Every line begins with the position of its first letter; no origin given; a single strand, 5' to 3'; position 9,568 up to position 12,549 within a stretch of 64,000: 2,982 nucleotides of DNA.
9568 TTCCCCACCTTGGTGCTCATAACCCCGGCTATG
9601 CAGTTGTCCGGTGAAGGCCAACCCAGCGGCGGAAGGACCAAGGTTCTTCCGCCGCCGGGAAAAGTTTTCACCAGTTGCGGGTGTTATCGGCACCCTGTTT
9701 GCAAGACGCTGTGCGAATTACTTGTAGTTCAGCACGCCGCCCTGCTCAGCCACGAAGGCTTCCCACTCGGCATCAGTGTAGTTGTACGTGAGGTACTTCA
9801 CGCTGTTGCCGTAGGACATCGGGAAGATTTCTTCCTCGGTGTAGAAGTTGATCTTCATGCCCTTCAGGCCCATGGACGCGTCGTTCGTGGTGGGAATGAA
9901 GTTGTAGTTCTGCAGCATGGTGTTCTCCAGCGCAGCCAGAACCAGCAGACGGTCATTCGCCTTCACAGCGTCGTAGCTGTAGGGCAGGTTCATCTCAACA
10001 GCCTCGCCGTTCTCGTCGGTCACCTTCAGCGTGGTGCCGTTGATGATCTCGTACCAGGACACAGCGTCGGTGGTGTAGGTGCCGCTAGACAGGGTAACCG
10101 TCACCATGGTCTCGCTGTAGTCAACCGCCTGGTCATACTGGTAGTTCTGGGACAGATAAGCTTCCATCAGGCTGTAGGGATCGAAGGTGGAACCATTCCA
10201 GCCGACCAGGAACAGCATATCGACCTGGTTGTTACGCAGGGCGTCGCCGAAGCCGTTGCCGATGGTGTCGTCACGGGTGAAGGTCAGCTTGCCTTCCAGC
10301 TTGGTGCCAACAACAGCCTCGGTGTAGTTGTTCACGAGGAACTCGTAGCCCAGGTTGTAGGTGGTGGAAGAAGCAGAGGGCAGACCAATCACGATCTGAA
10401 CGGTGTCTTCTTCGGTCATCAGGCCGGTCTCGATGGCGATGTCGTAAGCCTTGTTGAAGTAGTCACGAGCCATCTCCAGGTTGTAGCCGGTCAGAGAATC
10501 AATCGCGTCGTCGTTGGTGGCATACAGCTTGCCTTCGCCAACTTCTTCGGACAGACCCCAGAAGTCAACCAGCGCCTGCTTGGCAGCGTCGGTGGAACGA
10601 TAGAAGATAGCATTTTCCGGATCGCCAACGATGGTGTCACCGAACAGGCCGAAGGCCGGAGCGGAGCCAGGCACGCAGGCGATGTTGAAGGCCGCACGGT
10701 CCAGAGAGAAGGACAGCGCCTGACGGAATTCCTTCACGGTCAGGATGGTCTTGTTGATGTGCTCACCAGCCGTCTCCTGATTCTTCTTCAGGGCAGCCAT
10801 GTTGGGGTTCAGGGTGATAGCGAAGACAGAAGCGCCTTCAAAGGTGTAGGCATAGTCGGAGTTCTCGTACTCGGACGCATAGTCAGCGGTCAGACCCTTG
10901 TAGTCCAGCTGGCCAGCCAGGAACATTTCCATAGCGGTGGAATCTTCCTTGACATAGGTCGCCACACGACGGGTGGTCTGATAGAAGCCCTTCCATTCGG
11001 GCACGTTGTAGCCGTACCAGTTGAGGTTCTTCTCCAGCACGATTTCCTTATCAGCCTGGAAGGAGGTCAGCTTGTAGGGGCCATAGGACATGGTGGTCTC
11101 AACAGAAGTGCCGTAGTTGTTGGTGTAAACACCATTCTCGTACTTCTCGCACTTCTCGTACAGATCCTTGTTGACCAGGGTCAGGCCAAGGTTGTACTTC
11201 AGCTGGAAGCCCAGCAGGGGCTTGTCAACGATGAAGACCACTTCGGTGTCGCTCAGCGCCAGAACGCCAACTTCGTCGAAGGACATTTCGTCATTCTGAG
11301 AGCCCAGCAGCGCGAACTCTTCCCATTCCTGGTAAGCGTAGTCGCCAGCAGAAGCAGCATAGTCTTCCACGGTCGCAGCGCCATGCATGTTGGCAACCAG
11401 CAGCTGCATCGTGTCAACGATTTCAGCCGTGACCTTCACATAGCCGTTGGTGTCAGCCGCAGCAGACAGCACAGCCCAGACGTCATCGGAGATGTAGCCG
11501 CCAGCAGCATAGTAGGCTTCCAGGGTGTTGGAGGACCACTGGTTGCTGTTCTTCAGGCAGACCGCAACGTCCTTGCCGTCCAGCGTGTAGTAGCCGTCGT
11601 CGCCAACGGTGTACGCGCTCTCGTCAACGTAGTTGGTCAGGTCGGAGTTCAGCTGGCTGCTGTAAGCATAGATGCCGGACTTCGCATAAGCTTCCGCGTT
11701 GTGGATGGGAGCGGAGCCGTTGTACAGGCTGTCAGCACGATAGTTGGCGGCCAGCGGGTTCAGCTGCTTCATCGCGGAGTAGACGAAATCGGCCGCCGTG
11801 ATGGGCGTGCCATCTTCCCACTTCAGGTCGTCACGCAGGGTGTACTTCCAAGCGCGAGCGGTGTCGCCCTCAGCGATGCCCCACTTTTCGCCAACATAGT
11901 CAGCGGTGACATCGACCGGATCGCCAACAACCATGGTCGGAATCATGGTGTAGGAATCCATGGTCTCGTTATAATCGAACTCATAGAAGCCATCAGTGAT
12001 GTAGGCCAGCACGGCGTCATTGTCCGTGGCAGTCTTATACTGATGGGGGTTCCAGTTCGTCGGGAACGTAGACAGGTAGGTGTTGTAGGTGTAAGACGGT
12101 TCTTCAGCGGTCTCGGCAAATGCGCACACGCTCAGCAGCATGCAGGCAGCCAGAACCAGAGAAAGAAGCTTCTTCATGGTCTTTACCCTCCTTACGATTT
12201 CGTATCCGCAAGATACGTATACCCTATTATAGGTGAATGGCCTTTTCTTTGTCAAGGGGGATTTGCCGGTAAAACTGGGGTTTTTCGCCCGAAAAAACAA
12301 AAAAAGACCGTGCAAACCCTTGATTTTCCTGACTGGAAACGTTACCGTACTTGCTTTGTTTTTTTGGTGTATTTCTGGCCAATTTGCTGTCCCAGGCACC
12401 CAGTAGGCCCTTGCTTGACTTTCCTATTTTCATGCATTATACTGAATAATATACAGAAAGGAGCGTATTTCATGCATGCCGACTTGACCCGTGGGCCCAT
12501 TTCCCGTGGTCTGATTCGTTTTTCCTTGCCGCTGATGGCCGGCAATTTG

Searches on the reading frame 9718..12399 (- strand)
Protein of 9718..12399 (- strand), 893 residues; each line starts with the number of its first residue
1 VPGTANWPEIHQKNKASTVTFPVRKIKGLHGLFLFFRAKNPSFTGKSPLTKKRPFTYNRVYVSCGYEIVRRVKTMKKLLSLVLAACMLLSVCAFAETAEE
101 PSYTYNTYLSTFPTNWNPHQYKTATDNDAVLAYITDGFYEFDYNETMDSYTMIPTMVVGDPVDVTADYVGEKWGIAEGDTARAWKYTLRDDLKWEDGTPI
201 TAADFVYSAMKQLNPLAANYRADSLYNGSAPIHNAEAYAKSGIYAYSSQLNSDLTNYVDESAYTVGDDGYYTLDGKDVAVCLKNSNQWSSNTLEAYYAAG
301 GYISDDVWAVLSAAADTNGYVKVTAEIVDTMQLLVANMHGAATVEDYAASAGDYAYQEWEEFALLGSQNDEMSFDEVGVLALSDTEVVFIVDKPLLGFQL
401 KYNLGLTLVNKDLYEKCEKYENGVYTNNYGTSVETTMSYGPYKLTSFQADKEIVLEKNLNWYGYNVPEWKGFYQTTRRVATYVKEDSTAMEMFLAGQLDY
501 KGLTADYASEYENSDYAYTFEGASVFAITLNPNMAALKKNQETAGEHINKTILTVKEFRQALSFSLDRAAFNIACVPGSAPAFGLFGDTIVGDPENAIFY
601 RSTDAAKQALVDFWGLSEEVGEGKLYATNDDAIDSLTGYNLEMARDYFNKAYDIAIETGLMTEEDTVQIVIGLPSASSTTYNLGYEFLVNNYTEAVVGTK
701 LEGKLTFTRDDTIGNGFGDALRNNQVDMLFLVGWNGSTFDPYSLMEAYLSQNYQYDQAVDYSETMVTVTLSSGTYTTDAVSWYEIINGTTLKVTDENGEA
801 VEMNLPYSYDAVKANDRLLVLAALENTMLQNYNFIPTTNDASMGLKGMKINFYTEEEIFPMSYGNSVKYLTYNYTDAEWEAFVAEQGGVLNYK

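Call 50: search_protein_families(library=ncbifam, proteins=[window:9718-12399:-])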
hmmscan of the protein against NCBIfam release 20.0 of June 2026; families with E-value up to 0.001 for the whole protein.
window:9718-12399:- (893 aa): 3 families
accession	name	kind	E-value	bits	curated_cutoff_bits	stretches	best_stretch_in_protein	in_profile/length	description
NF011684.0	PRK15104.1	equivalog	3.7e-09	35.8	947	1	155-221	72-135/543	oligopeptide ABC transporter substrate-binding protein OppA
NF007287.0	PRK09755.1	equivalog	5.4e-05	22.2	1098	1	170-238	81-145/535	ABC transporter substrate-binding protein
NF033636.1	acid_shock_Asr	equivalog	0.00066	20.5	50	0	75-103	1-30/119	acid resistance repetitive basic protein Asr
